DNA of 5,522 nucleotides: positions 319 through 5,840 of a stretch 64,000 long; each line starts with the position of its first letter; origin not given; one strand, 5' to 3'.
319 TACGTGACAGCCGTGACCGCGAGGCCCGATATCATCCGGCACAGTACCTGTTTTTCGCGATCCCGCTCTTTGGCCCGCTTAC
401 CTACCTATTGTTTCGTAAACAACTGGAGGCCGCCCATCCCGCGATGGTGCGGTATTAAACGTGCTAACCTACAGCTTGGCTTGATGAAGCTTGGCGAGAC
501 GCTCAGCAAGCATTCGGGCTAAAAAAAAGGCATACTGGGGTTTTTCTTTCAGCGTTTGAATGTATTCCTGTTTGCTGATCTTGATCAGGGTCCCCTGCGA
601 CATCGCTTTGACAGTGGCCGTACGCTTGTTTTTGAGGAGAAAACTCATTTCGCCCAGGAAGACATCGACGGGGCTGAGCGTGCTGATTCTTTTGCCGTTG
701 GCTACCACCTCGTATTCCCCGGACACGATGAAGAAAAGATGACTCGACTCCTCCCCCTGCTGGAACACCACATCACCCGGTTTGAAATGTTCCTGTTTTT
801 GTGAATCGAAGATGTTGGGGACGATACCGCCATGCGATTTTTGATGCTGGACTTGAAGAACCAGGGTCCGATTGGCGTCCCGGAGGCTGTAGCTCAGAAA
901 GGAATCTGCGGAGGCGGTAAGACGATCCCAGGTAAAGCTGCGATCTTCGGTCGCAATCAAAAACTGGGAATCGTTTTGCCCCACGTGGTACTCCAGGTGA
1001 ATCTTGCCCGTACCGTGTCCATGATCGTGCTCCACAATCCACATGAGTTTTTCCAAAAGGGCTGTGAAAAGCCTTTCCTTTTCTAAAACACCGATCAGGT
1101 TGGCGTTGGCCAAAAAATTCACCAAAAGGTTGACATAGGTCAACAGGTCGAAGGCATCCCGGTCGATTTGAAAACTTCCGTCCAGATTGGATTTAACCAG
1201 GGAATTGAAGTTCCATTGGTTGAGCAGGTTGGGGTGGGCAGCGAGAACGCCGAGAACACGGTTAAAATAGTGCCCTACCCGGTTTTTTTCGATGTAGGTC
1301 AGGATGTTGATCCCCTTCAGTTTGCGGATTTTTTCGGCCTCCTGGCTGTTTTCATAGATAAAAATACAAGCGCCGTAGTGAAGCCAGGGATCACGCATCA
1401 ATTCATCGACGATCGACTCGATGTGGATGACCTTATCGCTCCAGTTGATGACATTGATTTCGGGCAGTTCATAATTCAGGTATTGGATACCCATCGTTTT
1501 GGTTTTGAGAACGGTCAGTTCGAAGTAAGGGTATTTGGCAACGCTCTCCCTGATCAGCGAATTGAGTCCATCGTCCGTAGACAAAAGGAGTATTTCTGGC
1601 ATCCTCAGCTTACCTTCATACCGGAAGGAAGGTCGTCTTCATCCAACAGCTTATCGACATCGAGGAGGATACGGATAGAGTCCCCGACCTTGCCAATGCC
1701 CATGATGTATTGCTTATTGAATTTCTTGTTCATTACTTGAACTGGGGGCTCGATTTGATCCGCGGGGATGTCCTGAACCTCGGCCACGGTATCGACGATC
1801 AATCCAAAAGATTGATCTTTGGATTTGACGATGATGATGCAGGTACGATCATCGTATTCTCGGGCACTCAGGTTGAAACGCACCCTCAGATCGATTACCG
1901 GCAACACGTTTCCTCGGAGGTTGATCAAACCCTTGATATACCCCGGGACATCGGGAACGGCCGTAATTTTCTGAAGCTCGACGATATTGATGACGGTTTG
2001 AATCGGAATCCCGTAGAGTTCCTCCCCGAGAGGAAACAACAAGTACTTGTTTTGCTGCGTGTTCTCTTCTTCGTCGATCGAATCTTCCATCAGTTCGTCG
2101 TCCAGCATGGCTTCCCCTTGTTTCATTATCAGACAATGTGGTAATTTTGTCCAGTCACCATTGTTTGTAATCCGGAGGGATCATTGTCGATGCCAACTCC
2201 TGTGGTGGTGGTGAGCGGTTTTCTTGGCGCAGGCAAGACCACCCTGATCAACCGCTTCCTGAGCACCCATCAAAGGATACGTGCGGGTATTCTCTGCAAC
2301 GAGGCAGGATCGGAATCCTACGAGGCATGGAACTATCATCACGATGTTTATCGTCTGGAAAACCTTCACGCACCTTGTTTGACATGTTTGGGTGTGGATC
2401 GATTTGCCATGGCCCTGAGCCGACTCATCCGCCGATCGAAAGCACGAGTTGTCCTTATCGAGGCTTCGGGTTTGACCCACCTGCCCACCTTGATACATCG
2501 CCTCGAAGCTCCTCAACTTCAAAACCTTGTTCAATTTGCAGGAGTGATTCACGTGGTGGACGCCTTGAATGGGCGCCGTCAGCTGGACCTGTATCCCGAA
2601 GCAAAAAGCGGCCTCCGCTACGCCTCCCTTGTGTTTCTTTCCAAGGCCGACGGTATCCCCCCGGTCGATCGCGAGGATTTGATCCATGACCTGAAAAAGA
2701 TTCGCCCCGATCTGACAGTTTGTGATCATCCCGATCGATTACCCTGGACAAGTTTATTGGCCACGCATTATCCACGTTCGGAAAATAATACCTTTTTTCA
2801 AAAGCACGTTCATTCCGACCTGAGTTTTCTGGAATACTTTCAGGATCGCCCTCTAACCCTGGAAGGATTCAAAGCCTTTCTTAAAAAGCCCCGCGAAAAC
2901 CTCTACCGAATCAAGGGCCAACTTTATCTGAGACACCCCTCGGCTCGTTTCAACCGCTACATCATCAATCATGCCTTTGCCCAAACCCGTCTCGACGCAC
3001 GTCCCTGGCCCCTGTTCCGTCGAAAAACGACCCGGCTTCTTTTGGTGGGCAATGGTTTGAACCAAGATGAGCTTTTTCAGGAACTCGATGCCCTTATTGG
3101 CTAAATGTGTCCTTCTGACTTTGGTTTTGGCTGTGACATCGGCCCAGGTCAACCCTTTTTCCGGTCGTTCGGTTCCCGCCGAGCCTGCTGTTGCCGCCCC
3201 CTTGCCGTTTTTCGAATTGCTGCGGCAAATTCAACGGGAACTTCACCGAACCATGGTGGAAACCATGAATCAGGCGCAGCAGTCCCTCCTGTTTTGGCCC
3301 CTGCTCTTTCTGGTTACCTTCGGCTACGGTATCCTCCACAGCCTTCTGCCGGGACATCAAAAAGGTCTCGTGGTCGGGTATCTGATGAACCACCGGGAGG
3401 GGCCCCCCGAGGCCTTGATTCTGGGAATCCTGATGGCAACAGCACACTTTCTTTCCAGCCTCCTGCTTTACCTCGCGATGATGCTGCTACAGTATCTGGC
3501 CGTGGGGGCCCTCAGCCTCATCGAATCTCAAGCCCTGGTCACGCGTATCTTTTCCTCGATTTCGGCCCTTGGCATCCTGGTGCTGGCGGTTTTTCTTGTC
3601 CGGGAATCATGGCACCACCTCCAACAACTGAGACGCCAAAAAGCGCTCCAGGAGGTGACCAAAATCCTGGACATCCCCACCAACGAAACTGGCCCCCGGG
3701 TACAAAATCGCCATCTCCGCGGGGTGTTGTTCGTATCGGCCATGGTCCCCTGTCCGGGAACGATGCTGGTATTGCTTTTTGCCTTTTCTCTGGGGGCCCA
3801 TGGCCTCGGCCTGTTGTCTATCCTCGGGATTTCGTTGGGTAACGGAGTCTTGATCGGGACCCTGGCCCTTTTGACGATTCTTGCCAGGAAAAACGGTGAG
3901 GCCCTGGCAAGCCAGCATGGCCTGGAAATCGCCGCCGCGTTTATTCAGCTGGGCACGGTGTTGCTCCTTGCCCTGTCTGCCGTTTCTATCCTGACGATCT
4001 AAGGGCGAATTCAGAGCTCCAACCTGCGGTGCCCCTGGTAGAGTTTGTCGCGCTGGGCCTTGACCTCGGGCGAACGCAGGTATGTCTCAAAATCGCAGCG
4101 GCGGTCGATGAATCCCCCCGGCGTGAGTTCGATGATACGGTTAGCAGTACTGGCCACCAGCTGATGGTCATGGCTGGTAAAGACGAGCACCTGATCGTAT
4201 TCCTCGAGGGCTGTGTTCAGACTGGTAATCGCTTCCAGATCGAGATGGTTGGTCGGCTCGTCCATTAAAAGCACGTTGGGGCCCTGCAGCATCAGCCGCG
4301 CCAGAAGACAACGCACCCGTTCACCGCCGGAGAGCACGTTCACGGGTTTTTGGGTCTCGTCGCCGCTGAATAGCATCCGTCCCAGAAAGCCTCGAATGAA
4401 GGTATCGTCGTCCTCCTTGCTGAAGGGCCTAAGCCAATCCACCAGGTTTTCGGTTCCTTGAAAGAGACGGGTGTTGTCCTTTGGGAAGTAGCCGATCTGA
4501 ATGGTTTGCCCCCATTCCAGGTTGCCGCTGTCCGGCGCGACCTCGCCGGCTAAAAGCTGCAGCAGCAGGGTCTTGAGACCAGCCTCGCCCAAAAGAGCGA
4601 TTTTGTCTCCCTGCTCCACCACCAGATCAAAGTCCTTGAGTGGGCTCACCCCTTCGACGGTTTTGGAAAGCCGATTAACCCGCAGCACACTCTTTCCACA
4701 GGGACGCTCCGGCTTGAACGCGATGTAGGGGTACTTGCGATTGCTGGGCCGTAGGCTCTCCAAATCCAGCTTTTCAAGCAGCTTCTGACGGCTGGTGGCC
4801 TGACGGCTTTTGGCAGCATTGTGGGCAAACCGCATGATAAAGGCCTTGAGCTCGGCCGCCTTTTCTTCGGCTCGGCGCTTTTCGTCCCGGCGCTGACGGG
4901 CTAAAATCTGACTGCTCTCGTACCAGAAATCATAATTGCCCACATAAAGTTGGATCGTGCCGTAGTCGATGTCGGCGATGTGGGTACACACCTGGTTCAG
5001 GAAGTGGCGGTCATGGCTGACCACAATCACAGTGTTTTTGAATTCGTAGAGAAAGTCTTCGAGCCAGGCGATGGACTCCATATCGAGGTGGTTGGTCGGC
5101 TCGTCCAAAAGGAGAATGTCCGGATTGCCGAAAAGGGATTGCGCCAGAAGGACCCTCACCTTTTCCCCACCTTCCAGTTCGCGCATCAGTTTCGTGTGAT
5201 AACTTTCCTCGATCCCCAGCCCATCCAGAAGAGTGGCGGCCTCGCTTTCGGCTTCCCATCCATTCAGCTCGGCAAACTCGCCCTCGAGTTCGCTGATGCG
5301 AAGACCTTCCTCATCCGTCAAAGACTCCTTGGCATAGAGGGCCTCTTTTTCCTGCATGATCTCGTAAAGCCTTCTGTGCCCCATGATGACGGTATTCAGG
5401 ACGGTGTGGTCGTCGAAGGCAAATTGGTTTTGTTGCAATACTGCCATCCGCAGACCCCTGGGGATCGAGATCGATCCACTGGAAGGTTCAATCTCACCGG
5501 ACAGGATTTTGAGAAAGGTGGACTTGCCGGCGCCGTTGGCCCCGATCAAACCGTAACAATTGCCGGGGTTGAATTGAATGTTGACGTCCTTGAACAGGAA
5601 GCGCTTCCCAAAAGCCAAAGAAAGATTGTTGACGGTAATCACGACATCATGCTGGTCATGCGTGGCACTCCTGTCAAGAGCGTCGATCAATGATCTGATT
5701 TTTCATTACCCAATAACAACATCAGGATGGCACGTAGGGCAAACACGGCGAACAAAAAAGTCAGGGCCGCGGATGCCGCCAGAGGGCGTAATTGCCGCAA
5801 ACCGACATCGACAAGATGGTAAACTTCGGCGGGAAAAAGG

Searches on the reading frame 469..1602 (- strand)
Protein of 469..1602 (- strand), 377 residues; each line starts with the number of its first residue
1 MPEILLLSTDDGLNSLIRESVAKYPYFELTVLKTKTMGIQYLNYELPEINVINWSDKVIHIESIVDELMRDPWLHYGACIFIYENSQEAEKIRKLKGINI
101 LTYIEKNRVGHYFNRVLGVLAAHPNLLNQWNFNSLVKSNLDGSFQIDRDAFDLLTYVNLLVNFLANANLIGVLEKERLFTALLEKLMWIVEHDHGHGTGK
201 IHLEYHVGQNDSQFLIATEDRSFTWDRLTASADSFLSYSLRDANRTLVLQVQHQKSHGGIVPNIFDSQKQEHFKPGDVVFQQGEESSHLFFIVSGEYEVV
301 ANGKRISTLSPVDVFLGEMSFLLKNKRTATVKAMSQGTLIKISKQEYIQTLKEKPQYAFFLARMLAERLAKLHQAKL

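Call 85: search_protein_families(library=pfam, proteins=[window:469-1602:-], max_evalue=0.00001)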
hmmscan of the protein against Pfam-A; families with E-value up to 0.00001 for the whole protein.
window:469-1602:- (377 aa): 1 family
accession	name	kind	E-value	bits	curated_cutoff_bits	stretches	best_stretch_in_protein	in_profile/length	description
PF00027.35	cNMP_binding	-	1.7e-17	63.6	27.5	1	271-352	2-87/89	Cyclic nucleotide-binding domain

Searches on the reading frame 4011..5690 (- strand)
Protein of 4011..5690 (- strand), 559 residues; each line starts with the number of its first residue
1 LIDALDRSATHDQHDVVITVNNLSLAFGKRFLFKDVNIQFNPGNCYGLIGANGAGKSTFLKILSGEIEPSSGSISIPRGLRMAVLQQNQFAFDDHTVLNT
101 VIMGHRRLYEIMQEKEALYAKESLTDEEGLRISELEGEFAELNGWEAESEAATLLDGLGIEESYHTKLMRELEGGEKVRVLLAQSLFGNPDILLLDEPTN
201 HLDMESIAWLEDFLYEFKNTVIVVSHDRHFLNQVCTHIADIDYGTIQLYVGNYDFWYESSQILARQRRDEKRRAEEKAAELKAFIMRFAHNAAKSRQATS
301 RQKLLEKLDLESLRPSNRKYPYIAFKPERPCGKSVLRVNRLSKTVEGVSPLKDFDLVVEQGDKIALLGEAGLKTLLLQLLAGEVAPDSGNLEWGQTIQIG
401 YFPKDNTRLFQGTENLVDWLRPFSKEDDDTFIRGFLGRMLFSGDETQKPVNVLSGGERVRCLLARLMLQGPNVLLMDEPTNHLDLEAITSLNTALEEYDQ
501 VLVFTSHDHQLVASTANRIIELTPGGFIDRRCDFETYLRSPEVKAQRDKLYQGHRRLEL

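Call 85: search_protein_families(library=pfam, proteins=[window:4011-5690:-], max_evalue=0.00001)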
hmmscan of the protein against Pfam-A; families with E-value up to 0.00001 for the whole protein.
window:4011-5690:- (559 aa): 4 families
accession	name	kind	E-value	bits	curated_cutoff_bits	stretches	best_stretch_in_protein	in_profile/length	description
PF00005.33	ABC_tran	-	1.1e-44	152.8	25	2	33-200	1-137/137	ABC transporter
PF12848.13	ABC_tran_Xtn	-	3.7e-18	65.8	25.9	1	240-324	2-84/85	ABC transporter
PF13304.12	AAA_21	-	1.1e-16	62.2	27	0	46-95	2-63/304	AAA domain, putative AbiEii toxin, Type IV TA system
PF02463.25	SMC_N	-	7.7e-09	35.7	40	0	316-520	135-209/220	RecF/RecN/SMC N terminal domain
